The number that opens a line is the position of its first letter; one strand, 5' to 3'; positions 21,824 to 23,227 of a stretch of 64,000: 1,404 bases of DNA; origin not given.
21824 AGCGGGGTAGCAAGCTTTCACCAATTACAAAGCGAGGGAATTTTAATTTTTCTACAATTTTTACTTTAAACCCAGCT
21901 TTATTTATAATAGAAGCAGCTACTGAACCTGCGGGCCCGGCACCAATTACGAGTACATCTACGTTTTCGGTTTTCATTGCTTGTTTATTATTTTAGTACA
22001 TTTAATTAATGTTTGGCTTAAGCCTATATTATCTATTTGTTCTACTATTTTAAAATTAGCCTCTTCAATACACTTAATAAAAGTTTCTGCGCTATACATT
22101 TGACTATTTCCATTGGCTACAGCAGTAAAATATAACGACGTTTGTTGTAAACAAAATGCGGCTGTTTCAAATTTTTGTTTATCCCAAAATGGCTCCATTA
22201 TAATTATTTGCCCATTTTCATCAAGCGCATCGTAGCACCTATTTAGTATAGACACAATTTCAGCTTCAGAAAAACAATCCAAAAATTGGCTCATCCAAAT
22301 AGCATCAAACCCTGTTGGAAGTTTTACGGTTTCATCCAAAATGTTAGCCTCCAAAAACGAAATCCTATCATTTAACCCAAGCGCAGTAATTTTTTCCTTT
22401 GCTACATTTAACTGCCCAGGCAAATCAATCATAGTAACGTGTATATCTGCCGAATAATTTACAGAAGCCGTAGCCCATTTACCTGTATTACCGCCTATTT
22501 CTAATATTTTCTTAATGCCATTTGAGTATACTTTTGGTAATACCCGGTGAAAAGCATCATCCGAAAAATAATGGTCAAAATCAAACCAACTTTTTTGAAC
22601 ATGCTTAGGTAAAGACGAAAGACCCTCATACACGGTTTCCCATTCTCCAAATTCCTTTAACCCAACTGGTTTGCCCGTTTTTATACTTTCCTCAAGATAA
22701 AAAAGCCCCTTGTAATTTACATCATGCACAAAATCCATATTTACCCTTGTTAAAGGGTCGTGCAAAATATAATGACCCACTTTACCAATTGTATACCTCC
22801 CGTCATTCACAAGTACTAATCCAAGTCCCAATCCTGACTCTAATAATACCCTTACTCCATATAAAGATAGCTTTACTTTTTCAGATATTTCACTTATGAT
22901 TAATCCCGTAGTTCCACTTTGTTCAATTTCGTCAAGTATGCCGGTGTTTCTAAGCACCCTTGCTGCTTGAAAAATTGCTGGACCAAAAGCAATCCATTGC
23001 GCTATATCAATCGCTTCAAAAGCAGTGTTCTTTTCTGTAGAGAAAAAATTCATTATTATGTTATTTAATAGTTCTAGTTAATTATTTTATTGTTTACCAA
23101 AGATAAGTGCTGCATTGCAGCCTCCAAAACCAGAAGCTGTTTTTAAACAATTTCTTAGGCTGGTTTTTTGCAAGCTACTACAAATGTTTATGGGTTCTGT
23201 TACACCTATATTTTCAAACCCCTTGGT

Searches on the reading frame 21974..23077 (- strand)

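Call 39: search_protein_families(library=ncbifam, proteins=[window:21974-23077:-], max_evalue=0.001)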
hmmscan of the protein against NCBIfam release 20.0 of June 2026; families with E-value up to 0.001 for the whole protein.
window:21974-23077:- (367 aa): 5 families
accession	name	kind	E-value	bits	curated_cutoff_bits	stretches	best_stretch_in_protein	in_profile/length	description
NF053543.1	FlxJ_fam_MTase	equivalog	2.9e-158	526.4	560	1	11-362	2-352/352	FlxJ family methyltransferase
NF043040.1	corrin_prot_MT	hypoth_equivalog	3.2e-13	49.6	180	1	188-358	42-212/216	corrinoid protein-associated methyltransferase CpaM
TIGR02716.1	C20_methyl_CrtF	equivalog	1.5e-12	47.2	276.1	1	179-296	141-255/306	bacteriochlorophyllide d C-20 methyltransferase BchU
NF001242.0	PRK00216.1-3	equivalog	0.00025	20.5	351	1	186-295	70-177/258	bifunctional demethylmenaquinone methyltransferase/2-methoxy-6-polyprenyl-1,4-benzoquinol methylase UbiE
TIGR00536.1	hemK_fam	subfamily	0.00042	19.5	115.5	1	183-252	109-180/286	HemK family protein methyltransferase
